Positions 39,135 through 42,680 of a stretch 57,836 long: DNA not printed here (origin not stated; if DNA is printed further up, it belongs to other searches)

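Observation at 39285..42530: P2A (Ca-ATPase-like) pump carrying an N-terminal HMA-like domain: a domain architecture normally restricted to P1B pumps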

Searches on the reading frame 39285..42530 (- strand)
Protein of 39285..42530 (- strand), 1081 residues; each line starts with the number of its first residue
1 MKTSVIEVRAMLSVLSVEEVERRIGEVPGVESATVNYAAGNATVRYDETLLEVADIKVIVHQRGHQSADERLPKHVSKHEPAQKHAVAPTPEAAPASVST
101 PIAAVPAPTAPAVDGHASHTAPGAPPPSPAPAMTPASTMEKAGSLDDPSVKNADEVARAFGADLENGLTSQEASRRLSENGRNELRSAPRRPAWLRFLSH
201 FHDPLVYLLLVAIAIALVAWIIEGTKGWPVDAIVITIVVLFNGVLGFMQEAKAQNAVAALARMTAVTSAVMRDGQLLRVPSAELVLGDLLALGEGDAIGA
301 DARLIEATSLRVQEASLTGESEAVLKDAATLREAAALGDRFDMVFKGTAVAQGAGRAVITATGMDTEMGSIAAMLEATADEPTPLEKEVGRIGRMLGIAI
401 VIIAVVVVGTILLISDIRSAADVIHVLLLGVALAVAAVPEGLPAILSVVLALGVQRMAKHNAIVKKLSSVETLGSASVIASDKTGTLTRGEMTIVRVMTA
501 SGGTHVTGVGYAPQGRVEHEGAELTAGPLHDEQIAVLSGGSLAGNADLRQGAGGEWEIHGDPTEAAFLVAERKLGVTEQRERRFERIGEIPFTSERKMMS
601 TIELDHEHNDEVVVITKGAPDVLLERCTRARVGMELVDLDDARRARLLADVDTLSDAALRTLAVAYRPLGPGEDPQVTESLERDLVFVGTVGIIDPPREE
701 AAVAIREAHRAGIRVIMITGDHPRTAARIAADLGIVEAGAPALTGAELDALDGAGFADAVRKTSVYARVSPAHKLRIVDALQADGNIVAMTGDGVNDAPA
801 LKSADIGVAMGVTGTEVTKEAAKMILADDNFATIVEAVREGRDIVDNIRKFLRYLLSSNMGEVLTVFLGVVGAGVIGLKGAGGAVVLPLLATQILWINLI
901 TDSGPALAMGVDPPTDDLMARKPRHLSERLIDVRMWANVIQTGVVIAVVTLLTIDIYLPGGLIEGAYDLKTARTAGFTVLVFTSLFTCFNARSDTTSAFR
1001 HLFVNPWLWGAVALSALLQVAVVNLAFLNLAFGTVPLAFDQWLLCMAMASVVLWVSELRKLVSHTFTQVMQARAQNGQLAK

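Call 3: search_protein_families(library=pfam, proteins=[window:39285-42530:-], max_evalue=0.01)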
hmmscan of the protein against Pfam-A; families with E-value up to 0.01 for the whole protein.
window:39285-42530:- (1081 aa): 8 families
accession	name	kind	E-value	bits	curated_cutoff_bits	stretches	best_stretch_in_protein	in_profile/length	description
PF00689.26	Cation_ATPase_C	-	1.9e-50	171.5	27.3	1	887-1062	2-175/175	Cation transporting ATPase, C-terminus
PF00122.25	E1-E2_ATPase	-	2.8e-45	154.5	28.1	1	263-460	2-181/181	E1-E2 ATPase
PF00690.31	Cation_ATPase_N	-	2.2e-20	72.5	20.4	1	152-215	5-68/69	Cation transporter/ATPase, N-terminus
PF13246.12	Cation_ATPase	-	8.1e-20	71.1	21.7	1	545-629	5-90/91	Cation transport ATPase (P-type)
PF00702.32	Hydrolase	-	2.3e-19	71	26.4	1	478-805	3-191/191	haloacid dehalogenase-like hydrolase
PF00403.32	HMA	-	4.4e-09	37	24.8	1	6-62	2-58/62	Heavy-metal-associated domain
PF12710.13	HAD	-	4.3e-08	34.2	27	1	694-802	86-189/189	haloacid dehalogenase-like hydrolase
PF08282.18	Hydrolase_3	-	9.9e-07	29.2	20.9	1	778-836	196-253/255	haloacid dehalogenase-like hydrolase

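Call 5: search_protein_families(library=ncbifam, proteins=[window:39285-42530:-], max_evalue=0.001)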
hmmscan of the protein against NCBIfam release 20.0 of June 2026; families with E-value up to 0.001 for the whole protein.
window:39285-42530:- (1081 aa): 27 families (the best 25 are shown)
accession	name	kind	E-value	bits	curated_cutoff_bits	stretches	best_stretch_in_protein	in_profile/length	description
TIGR01522.1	ATPase-IIA2_Ca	equivalog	7.2e-187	622.8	798.3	1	153-1063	9-850/854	calcium-transporting P-type ATPase, PMR1-type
TIGR01116.1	ATPase-IIA1_Ca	equivalog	1.5e-182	608.8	703.4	1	199-1063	3-798/799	calcium-translocating P-type ATPase, SERCA-type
TIGR01517.1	ATPase-IIB_Ca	equivalog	1.4e-138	463.5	507.05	2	553-1062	408-879/882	calcium-translocating P-type ATPase, PMCA-type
TIGR01523.1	ATPase-IID_K-Na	equivalog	3.3e-137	458.7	645.05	2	532-989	429-901/997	potassium/sodium efflux P-type ATPase, fungal-type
TIGR01106.1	ATPase-IIC_X-K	subfamily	2.9e-131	439.2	946.1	2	139-740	9-612/997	Na,H/K antiporter P-type ATPase subunit alpha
TIGR01524.1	ATPase-IIIB_Mg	equivalog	8.2e-119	397.8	610.75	2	576-929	398-732/867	magnesium-translocating P-type ATPase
TIGR01647.1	ATPase-IIIA_H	equivalog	7.2e-118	394.8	615.5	2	167-500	1-310/755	plasma-membrane proton-efflux P-type ATPase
NF011702.0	PRK15122.1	subfamily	4.1e-108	362.6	975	2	577-935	436-777/907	magnesium-translocating P-type ATPase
TIGR01494.1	ATPase_P-type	subfamily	9.4e-86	288.1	62.3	3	234-501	1-236/478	HAD-IC family P-type ATPase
TIGR01525.1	ATPase-IB_hvy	subfamily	4.4e-62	210.7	346.25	3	211-501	7-273/560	heavy metal translocating P-type ATPase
TIGR01657.1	P-ATPase-V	hypoth_equivalog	3.2e-61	207.1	618.25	2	165-743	137-705/1055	ATP13A2 family polyamine export P-type ATPase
TIGR01512.1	ATPase-IB2_Cd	subfamily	3.9e-46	157.8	313.5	3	764-883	366-481/494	cadmium family heavy metal-translocating P-type ATPase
TIGR01511.1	ATPase-IB1_Cu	subfamily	3e-40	138.6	397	3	764-864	409-505/542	copper-translocating P-type ATPase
TIGR01497.1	kdpB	equivalog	7.5e-36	123.4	527.9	2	233-505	71-328/675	potassium-transporting ATPase subunit KdpB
NF008262.1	PRK11033.1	equivalog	4.7e-35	121.2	1005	3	767-891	602-724/731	zinc/cadmium/mercury/lead-transporting ATPase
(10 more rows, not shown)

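Call 6: find_homologous_proteins(query=window:39285-42530:-)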
Query window:39285-42530:- (1081 aa): 8000 proteins with E <= 0.001 among 8000 candidates; the best 120 are listed.
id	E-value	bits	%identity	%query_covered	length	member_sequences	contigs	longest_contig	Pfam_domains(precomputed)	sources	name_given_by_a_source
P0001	0.0e+0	2045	89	99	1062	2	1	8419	PF00403.33,PF00702.33,PF13246.13,PF00689.27,PF08282.19,PF00690.32,PF00122.26,PF12710.14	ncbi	-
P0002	0.0e+0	2044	89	99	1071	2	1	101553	PF00403.33,PF00702.33,PF13246.13,PF00689.27,PF08282.19,PF00690.32,PF00122.26,PF12710.14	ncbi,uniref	ncbi:cation-translocating P-type ATPase [Methylobacter svalbardensis]|uniref:cation-translocating P-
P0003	0.0e+0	1998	88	99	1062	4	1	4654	PF00403.33,PF00702.33,PF13246.13,PF00689.27,PF08282.19,PF00690.32,PF00122.26,PF12710.14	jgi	-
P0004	0.0e+0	1985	87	99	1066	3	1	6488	PF00403.33,PF00702.33,PF13246.13,PF00689.27,PF08282.19,PF00690.32,PF00122.26,PF12710.14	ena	-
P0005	0.0e+0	1978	85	99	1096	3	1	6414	PF00403.33,PF00702.33,PF13246.13,PF00689.27,PF08282.19,PF00690.32,PF00122.26,PF12710.14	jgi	-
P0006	0.0e+0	1974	86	99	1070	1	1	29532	PF00403.33,PF00702.33,PF13246.13,PF00689.27,PF08282.19,PF00690.32,PF00122.26,PF12710.14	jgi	-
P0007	0.0e+0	1967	86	99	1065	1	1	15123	PF00403.33,PF00702.33,PF13246.13,PF00689.27,PF08282.19,PF00690.32,PF00122.26,PF12710.14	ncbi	ncbi:MAG: cation-translocating P-type ATPase [Pseudomonadota bacterium]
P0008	0.0e+0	1956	86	99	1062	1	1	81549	PF00403.33,PF00702.33,PF13246.13,PF00689.27,PF08282.19,PF00690.32,PF00122.26,PF12710.14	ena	-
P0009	0.0e+0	1953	85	99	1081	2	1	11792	PF00403.33,PF00702.33,PF13246.13,PF00689.27,PF08282.19,PF00690.32,PF00122.26,PF12710.14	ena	-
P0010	0.0e+0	1938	85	99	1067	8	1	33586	PF00403.33,PF00702.33,PF13246.13,PF00689.27,PF08282.19,PF00690.32,PF00122.26,PF12710.14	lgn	-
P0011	0.0e+0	1933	84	98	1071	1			PF00403.33,PF00702.33,PF13246.13,PF00689.27,PF08282.19,PF00690.32,PF00122.26,PF12710.14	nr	nr:cation-translocating P-type ATPase [Rhodoferax sp.]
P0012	0.0e+0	1926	85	99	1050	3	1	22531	PF00403.33,PF00702.33,PF13246.13,PF00689.27,PF08282.19,PF00690.32,PF00122.26,PF12710.14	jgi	-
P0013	0.0e+0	1926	83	99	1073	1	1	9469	PF00403.33,PF00702.33,PF13246.13,PF00689.27,PF08282.19,PF00690.32,PF00122.26,PF12710.14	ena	-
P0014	0.0e+0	1919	85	99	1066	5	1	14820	PF00403.33,PF00702.33,PF13246.13,PF00689.27,PF08282.19,PF00690.32,PF00122.26,PF12710.14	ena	-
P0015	0.0e+0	1916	84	99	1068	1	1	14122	PF00403.33,PF00702.33,PF13246.13,PF00689.27,PF08282.19,PF00690.32,PF00122.26,PF12710.14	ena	-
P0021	0.0e+0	1903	84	99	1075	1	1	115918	PF00403.33,PF00702.33,PF13246.13,PF00689.27,PF08282.19,PF00690.32,PF00122.26,PF12710.14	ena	-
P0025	0.0e+0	1883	83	98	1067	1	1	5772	PF00403.33,PF00702.33,PF13246.13,PF00689.27,PF08282.19,PF00690.32,PF00122.26,PF12710.14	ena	-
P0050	0.0e+0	1814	81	98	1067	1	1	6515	PF00403.33,PF00702.33,PF13246.13,PF00689.27,PF08282.19,PF00690.32,PF00122.26,PF12710.14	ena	-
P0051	0.0e+0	1813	81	98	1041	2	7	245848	PF00403.33,PF00702.33,PF13246.13,PF00689.27,PF08282.19,PF00690.32,PF00122.26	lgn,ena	-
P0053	0.0e+0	1806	91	86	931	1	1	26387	PF00702.33,PF13246.13,PF00689.27,PF08282.19,PF00690.32,PF00122.26,PF12710.14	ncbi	ncbi:MAG: cation-translocating P-type ATPase [Gammaproteobacteria bacterium]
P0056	0.0e+0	1790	83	93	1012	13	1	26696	PF00702.33,PF13246.13,PF00689.27,PF08282.19,PF00690.32,PF00122.26,PF12710.14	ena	-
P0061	0.0e+0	1773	79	99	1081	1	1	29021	PF00403.33,PF00702.33,PF13246.13,PF00689.27,PF08282.19,PF00690.32,PF00122.26,PF12710.14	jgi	-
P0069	0.0e+0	1716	83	89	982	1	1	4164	PF00702.33,PF13246.13,PF00689.27,PF08282.19,PF00690.32,PF00122.26,PF12710.14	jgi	jgi:magnesium-transporting ATPase (P-type)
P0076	0.0e+0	1710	77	99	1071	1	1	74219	PF00403.33,PF00702.33,PF13246.13,PF00689.27,PF08282.19,PF00690.32,PF00122.26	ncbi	-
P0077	0.0e+0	1704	85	86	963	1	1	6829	PF00702.33,PF13246.13,PF00689.27,PF08282.19,PF00690.32,PF00122.26,PF12710.14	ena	-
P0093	0.0e+0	1676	75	99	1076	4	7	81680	PF00403.33,PF00702.33,PF13246.13,PF00689.27,PF08282.19,PF00690.32,PF00122.26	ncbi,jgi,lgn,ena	-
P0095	0.0e+0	1675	82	89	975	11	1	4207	PF00702.33,PF13246.13,PF00689.27,PF08282.19,PF00690.32,PF00122.26,PF12710.14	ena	-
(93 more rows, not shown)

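Call 12: find_related_loci(query=window:39285-42530:-, collection=genome_contigs, flank=10000)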
Query window:39285-42530:- (1081 aa) in genome_contigs; peptide patterns used: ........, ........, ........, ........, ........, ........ (x = any residue, [..] = any of these).
599 stretches matched a pattern (row limit reached: there are more); 588 encode a relative of the query (tblastn E <= 1e-3); the best 80 are kept; 80 distinct loci.
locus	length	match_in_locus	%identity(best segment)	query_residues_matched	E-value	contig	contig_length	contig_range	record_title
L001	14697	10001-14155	84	1-1062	0e+0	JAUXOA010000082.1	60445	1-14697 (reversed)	MAG: Rhodoferax sp. isolate C1_metabat.bin.25 C1_k141_19629, whole genome shotgun sequence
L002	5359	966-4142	82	1-1068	0e+0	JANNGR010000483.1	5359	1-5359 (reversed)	MAG: Betaproteobacteria bacterium isolate SOY_6_C_metabat_398_sub SOY_6_C_k141_4747528, whole genome shotgun sequence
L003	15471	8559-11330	85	141-1064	0e+0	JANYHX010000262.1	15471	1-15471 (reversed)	MAG: Gallionella sp. isolate GL140_2_metabinner_122 GL140_2_k141_1326348, whole genome shotgun sequence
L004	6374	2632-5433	84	135-1068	0e+0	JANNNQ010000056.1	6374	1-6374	MAG: Pseudomonadota bacterium isolate SOY_34_metabat_85 SOY_34_k141_1625532, whole genome shotgun sequence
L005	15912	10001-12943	76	100-1066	0e+0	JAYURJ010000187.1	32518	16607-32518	MAG: Betaproteobacteria bacterium isolate GL116_DN_metabat_82_sub GL116_DN_metabat_82_sub_186, whole genome shotgun sequ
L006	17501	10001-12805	78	128-1062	0e+0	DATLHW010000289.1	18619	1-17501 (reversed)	MAG TPA_asm: Burkholderiales bacterium isolate SMAG_U13650 k141_580250, whole genome shotgun sequence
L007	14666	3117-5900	79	141-1061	0e+0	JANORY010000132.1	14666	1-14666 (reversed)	MAG: Burkholderiales bacterium isolate VAR_4_concoct_383 VAR_4_k141_1957008, whole genome shotgun sequence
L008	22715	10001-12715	83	166-1069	0e+0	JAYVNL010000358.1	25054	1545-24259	MAG: Rhizobacter sp. isolate GL65_DN_metabat_156_sub GL65_DN_metabat_156_sub_357, whole genome shotgun sequence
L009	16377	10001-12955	75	73-1066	0e+0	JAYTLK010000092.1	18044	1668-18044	MAG: Herminiimonas sp. isolate GFS_3325 GFS_3325_91, whole genome shotgun sequence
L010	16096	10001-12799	78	141-1066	0e+0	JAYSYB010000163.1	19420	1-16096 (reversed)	MAG: Rubrivivax sp. isolate GFS_13363 GFS_13363_162, whole genome shotgun sequence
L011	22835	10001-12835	74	126-1066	0e+0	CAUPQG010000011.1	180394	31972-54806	MAG: uncultured Rhodoferax sp. isolate m13-metabat.4 genome assembly, contig: m13-c37, whole genome shotgun sequence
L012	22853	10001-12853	74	117-1062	0e+0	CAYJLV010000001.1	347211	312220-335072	MAG TPA_asm: uncultured Burkholderiaceae bacterium isolate ERP124720_co1_87 genome assembly, contig: NODE_32_length_3472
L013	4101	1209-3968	75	166-1068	0e+0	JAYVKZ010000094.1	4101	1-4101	MAG: Betaproteobacteria bacterium isolate GL54_UP_concoct_14 GL54_UP_concoct_14_93, whole genome shotgun sequence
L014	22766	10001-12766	78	149-1066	0e+0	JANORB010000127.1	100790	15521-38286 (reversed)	MAG: Methylibium sp. isolate VAR_4_metabat_225 VAR_4_k141_3485735, whole genome shotgun sequence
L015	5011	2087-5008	71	141-1068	0e+0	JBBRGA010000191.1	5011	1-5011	MAG: Burkholderiales bacterium isolate Co_metawrap_2603 Cmw_2603_k141_5196753_length_5011_cov_7.5150, whole genome shotg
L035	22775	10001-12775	69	145-1067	0e+0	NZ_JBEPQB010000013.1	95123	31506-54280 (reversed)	Porphyrobacter sp. MBR-155 Ga0505400_13, whole genome shotgun sequence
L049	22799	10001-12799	76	135-1067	0e+0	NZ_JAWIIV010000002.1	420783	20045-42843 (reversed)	Noviherbaspirillum album strain CPCC 100848 Scaffold2, whole genome shotgun sequence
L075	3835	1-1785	80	487-1081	0e+0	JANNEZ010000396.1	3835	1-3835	MAG: Rhodoferax sp. isolate OTE_75_metabat_355_sub OTE_75_k141_1596465, whole genome shotgun sequence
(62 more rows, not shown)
